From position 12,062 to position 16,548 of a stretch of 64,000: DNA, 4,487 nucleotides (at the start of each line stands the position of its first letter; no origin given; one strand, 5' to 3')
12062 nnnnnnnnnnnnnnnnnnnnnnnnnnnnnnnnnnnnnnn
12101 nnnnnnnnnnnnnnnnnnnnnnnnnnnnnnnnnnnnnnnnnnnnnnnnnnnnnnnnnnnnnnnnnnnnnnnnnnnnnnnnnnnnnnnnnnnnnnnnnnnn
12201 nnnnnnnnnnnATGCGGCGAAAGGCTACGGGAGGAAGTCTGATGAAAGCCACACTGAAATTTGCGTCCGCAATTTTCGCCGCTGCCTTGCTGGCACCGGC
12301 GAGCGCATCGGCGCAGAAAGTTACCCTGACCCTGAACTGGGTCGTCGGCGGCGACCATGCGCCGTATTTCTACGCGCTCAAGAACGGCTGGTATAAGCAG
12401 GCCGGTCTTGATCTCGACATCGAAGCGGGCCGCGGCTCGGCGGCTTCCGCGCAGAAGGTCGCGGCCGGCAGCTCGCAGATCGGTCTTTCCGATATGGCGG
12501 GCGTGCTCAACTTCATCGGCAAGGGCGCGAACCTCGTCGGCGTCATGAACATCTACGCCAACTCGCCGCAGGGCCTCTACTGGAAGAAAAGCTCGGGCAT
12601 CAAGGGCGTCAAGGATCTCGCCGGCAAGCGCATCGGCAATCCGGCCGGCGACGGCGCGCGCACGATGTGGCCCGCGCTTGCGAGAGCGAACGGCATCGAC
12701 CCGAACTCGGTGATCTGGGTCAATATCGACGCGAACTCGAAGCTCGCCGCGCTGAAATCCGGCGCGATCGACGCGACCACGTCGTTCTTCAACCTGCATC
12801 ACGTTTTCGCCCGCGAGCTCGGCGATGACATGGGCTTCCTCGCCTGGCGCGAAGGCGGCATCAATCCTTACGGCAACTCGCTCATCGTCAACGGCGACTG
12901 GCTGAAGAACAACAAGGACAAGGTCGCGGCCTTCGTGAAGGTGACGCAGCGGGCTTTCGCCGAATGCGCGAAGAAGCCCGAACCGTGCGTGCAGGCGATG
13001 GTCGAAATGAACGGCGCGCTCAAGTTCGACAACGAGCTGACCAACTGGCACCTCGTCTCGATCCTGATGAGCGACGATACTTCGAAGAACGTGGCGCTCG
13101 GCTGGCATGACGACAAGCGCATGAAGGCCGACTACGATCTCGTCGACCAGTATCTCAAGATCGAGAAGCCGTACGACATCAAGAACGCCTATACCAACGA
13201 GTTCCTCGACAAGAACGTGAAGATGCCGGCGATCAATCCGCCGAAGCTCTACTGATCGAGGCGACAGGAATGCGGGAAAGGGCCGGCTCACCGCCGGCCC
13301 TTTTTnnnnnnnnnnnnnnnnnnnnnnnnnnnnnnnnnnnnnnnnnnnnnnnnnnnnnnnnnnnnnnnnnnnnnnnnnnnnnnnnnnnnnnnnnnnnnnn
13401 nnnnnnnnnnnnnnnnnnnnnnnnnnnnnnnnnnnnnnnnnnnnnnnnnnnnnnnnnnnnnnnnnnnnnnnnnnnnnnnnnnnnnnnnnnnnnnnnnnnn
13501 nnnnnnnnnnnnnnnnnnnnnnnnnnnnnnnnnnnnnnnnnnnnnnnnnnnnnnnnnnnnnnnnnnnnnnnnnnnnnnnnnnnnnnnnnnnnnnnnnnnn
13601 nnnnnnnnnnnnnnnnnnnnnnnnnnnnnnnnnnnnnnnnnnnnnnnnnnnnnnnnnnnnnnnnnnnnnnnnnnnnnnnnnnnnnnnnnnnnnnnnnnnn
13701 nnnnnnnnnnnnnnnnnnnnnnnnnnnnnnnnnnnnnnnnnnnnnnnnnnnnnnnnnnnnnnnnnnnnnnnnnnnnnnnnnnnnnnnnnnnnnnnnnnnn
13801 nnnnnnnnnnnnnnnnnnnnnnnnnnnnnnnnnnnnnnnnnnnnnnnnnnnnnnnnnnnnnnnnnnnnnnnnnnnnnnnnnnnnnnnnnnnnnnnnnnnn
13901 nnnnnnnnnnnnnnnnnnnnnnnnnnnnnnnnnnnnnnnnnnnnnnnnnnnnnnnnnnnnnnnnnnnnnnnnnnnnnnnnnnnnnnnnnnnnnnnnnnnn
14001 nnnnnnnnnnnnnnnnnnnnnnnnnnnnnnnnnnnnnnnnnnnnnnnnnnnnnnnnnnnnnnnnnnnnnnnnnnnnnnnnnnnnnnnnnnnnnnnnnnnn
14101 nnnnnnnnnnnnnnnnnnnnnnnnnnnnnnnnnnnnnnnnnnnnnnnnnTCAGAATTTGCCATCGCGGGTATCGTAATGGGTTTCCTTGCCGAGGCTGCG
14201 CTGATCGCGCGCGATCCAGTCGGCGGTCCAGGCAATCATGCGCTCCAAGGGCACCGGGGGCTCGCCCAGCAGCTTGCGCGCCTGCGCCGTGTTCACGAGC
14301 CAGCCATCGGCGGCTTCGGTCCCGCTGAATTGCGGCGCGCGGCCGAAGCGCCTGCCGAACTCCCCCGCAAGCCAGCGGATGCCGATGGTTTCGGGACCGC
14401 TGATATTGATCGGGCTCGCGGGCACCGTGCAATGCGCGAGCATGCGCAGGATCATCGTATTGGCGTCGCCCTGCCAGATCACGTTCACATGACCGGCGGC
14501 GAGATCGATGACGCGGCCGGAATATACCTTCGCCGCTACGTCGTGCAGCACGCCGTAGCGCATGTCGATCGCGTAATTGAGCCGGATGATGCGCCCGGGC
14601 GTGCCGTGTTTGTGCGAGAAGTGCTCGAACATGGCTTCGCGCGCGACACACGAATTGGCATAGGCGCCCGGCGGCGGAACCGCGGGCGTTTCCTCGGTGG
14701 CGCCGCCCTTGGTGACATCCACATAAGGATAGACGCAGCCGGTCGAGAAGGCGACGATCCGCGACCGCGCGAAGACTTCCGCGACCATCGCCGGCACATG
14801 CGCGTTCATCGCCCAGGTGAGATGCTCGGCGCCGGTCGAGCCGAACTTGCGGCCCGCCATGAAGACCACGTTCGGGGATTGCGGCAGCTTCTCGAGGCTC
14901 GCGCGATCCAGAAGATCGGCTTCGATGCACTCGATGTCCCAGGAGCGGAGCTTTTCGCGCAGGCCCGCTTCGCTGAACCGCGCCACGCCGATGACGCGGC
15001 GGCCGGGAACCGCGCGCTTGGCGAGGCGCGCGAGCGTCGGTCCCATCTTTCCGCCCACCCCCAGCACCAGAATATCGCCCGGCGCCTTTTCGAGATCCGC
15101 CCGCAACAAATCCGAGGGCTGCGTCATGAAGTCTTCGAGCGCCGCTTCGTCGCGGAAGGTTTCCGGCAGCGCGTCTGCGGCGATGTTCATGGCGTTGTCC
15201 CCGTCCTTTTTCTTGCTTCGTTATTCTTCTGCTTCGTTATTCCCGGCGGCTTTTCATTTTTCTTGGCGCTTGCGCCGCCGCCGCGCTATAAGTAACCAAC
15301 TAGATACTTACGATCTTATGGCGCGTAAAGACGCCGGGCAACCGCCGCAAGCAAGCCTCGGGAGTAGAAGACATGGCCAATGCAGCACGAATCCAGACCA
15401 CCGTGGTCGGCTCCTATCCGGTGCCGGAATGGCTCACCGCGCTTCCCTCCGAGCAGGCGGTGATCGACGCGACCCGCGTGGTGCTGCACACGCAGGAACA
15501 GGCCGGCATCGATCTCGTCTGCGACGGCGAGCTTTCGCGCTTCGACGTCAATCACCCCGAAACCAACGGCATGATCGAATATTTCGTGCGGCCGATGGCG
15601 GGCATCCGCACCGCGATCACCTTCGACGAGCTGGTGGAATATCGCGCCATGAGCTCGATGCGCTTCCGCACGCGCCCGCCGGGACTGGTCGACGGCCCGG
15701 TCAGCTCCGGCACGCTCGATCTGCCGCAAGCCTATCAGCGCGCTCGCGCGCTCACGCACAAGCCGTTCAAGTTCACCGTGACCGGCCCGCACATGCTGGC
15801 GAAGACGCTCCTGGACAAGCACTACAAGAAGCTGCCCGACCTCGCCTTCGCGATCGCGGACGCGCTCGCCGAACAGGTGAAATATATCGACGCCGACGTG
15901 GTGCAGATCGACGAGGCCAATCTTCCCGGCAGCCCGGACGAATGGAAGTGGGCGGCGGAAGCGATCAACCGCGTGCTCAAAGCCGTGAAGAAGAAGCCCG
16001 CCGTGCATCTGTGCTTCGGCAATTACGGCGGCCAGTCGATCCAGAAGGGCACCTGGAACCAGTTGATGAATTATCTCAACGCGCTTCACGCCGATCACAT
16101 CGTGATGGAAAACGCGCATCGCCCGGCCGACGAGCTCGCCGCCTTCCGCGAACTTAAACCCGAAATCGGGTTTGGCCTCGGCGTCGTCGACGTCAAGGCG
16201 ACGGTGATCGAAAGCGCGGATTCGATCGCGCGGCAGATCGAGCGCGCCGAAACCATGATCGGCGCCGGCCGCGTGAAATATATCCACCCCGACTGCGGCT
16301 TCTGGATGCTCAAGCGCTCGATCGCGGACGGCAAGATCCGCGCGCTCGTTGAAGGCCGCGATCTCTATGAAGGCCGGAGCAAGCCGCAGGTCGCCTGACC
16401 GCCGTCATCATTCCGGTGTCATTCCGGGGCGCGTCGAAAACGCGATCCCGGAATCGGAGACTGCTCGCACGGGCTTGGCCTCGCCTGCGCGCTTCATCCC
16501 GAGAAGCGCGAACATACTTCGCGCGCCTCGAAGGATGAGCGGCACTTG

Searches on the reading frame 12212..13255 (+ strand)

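Call 41: search_protein_families(library=pfam, proteins=[window:12212-13255:+], max_evalue=0.00001)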
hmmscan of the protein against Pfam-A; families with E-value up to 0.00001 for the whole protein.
window:12212-13255:+ (347 aa): 3 families
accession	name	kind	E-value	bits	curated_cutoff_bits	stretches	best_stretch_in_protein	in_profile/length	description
PF09084.16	NMT1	-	5.9e-47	160.8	20.5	1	48-257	3-214/216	NMT1/THI5 like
PF13379.11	NMT1_2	-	6.7e-09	36.4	24.7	1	34-254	3-240/252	NMT1-like family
PF16868.10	NMT1_3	-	6.8e-07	29.6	27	1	81-190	53-165/289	NMT1-like family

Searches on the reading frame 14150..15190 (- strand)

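Call 41: search_protein_families(library=pfam, proteins=[window:14150-15190:-], max_evalue=0.00001)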
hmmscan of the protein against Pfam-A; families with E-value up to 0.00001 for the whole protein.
window:14150-15190:- (346 aa): 1 family
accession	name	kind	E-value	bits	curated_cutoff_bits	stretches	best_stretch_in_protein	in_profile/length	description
PF01370.27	Epimerase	-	4.7e-13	49.5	20.9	1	40-205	1-170/240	NAD dependent epimerase/dehydratase family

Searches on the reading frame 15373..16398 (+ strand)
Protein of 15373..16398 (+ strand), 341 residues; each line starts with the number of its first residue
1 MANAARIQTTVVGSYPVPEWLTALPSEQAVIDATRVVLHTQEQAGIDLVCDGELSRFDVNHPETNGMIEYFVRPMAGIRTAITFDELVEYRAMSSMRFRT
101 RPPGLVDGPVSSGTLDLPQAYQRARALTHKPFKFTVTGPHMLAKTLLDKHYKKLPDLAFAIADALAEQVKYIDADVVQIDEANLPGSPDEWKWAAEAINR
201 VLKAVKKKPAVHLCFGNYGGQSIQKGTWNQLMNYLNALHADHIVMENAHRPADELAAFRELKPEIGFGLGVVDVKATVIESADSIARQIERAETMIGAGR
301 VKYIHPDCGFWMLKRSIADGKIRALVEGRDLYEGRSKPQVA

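Call 41: search_protein_families(library=pfam, proteins=[window:15373-16398:+], max_evalue=0.00001)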
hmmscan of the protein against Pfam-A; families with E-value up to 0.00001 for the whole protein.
window:15373-16398:+ (341 aa): 1 family
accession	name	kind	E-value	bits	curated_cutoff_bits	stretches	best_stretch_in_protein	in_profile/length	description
PF01717.24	Meth_synt_2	-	4.9e-26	92.2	21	1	26-327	32-320/324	Cobalamin-independent synthase, Catalytic domain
